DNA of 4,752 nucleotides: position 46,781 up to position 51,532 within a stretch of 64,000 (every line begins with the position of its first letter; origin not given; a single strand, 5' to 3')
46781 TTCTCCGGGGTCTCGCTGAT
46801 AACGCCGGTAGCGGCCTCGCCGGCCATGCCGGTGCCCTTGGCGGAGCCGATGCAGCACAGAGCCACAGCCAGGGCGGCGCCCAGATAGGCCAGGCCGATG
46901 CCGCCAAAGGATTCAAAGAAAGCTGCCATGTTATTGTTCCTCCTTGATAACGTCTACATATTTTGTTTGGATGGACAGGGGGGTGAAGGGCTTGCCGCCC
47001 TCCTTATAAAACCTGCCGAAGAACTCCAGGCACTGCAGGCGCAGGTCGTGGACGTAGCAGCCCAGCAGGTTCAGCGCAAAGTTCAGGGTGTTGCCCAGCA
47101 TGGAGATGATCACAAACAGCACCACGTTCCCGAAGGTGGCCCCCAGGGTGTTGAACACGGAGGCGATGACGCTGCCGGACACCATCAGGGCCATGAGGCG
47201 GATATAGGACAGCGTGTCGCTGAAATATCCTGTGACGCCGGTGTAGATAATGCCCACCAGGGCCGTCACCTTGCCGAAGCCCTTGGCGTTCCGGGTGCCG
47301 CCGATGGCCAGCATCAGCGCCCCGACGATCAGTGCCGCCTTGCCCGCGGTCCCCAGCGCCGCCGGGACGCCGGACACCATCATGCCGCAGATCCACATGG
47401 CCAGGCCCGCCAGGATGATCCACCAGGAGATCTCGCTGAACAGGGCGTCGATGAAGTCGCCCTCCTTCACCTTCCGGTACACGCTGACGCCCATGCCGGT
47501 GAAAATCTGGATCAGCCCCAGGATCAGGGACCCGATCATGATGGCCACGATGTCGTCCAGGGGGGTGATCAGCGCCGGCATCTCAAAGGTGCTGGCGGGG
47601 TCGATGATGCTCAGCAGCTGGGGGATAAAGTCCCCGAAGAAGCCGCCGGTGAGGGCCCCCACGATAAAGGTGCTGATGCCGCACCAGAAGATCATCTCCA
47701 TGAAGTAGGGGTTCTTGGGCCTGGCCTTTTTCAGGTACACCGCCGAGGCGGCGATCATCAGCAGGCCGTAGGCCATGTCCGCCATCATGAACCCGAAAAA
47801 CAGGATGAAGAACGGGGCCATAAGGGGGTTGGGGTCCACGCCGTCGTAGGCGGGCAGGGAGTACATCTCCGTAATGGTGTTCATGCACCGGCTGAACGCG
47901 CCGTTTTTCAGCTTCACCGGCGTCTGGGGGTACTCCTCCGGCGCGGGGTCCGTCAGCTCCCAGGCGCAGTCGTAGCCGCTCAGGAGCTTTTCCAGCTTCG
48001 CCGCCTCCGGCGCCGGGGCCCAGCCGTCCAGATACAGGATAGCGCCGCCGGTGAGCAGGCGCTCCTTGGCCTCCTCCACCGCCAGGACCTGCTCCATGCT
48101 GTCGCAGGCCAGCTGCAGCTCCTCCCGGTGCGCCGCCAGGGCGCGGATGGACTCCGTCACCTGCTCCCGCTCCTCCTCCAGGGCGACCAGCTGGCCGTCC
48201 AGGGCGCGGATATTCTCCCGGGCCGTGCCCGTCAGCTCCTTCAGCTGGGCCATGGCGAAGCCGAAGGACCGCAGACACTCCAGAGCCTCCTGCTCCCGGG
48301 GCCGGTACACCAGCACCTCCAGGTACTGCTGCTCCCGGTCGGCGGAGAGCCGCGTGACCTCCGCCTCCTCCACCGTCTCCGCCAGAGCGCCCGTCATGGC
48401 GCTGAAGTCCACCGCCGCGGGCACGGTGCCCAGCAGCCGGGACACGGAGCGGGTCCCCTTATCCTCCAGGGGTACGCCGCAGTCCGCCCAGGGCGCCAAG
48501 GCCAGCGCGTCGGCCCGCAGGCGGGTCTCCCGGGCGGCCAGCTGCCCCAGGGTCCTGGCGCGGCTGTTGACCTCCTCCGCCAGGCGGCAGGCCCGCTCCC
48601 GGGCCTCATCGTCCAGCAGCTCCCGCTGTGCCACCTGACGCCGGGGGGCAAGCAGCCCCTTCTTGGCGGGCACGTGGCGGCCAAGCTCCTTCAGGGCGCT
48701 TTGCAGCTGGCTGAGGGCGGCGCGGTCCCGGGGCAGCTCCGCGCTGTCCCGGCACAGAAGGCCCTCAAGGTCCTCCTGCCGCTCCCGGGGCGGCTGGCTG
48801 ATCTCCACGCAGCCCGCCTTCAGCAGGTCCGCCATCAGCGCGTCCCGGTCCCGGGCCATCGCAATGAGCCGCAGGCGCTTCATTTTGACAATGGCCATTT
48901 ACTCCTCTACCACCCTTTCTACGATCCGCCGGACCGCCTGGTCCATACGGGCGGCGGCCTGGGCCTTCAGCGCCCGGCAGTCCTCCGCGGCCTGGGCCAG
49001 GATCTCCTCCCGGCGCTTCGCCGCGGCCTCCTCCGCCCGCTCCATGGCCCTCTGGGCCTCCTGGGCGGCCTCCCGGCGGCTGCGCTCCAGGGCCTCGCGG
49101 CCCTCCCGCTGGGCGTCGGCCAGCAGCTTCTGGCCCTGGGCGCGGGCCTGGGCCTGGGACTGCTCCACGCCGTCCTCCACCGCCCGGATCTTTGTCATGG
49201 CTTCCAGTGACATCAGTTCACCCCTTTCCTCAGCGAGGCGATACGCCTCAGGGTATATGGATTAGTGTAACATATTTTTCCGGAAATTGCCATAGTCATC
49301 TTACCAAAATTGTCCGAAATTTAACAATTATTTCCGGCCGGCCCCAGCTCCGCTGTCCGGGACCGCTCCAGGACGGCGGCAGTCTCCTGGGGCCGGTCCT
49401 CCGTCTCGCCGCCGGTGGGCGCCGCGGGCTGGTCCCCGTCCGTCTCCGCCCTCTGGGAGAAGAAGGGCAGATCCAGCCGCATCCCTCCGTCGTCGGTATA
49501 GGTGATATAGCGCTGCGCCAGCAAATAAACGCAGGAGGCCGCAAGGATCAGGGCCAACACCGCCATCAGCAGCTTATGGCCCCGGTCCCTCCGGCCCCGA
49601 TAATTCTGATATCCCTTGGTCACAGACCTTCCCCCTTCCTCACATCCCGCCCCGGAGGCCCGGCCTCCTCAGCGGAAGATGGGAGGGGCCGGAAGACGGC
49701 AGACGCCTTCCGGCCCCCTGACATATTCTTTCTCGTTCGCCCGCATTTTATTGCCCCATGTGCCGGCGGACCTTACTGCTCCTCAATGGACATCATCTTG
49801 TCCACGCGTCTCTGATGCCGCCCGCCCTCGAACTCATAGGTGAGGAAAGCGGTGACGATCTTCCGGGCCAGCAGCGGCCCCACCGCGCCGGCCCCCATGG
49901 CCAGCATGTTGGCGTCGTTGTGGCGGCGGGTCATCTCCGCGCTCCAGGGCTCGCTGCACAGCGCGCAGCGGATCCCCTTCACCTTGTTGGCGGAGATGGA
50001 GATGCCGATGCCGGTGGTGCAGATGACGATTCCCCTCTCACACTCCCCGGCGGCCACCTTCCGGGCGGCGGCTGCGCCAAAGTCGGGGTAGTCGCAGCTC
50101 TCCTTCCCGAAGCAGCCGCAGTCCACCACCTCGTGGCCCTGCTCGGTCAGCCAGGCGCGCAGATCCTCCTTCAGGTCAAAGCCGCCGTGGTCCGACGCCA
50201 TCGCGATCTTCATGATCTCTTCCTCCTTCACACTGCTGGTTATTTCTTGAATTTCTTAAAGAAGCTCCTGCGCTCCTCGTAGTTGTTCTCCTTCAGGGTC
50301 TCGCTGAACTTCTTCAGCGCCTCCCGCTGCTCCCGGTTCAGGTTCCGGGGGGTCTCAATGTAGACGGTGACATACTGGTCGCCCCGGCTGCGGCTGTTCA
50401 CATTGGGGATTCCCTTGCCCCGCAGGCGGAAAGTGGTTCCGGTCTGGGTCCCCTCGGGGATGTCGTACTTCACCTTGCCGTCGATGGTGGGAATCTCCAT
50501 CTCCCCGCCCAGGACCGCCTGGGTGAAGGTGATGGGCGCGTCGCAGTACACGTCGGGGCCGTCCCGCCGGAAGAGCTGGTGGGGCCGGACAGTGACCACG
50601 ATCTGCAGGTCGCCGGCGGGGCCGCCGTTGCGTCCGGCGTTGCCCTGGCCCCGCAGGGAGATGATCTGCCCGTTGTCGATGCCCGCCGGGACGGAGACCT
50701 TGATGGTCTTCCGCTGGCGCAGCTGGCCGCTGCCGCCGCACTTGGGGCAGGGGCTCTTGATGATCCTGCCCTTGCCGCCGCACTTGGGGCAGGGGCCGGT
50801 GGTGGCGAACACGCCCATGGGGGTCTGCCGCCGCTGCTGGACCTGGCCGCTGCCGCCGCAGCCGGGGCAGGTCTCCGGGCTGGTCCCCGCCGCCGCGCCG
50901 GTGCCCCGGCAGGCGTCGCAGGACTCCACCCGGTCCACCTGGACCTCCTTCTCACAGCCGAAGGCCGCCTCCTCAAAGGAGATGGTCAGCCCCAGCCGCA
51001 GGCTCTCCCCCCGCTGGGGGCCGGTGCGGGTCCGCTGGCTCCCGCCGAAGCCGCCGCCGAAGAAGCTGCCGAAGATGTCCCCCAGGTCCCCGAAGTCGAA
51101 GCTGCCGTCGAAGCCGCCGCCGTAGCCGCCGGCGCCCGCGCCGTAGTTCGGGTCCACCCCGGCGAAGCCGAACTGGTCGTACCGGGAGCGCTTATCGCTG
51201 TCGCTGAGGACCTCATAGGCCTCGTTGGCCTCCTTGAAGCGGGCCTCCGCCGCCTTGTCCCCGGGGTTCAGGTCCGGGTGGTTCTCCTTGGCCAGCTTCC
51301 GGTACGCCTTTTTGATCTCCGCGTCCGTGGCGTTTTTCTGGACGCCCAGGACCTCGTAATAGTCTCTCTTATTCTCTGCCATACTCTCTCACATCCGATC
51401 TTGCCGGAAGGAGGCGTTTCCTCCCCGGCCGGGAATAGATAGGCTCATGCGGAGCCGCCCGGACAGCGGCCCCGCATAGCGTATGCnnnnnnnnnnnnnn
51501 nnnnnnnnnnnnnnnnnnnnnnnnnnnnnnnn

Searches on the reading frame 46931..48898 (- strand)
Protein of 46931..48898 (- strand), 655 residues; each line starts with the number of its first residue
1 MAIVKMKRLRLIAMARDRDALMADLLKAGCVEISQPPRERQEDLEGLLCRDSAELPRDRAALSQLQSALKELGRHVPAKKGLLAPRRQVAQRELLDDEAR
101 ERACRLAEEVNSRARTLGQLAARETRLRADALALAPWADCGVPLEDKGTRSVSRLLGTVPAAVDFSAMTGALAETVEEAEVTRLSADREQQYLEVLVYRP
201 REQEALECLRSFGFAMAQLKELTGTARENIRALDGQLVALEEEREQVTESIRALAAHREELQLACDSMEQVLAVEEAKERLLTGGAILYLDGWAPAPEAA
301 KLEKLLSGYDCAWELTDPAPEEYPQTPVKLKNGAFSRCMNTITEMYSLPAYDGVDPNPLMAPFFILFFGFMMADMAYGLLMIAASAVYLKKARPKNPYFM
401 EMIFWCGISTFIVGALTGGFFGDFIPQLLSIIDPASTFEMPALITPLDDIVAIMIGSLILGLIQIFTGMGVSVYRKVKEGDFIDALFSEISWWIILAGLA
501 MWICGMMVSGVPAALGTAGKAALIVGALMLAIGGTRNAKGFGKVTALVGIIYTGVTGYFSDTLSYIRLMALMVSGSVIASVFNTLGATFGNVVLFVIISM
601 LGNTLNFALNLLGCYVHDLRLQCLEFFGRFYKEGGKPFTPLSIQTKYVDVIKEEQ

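Call 67: search_protein_families(library=pfam, max_evalue=0.00001, proteins=[window:46931-48898:-])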
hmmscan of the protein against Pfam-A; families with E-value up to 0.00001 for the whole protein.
window:46931-48898:- (655 aa): 1 family
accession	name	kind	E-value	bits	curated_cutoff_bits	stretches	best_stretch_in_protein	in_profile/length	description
PF01496.24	V_ATPase_I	-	2.9e-15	55.8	30.7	2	238-390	260-415/815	V-type ATPase 116kDa subunit family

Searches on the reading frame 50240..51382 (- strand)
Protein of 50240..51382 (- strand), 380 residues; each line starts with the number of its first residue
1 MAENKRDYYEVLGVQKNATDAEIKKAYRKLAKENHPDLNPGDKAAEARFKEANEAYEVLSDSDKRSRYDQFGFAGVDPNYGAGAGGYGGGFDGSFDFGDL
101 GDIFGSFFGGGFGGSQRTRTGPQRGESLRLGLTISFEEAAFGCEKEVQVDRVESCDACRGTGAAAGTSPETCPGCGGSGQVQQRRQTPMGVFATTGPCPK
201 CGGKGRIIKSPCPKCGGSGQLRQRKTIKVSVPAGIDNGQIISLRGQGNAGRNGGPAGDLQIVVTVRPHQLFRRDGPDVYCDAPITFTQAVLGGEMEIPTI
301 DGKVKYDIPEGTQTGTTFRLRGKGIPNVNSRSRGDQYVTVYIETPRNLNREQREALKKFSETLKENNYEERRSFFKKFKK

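Call 67: search_protein_families(library=pfam, max_evalue=0.00001, proteins=[window:50240-51382:-])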
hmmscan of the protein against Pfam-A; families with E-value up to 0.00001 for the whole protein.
window:50240-51382:- (380 aa): 3 families
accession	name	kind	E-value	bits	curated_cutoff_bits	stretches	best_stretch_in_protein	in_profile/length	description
PF01556.23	DnaJ_C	-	2e-54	184.2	26.6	1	129-345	2-152/152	DnaJ C terminal domain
PF00226.36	DnaJ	-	2.9e-27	95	27.8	1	7-69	1-63/63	DnaJ domain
PF00684.25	DnaJ_CXXCXGXG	-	7.5e-17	61.8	32.7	1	155-219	1-65/65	DnaJ central domain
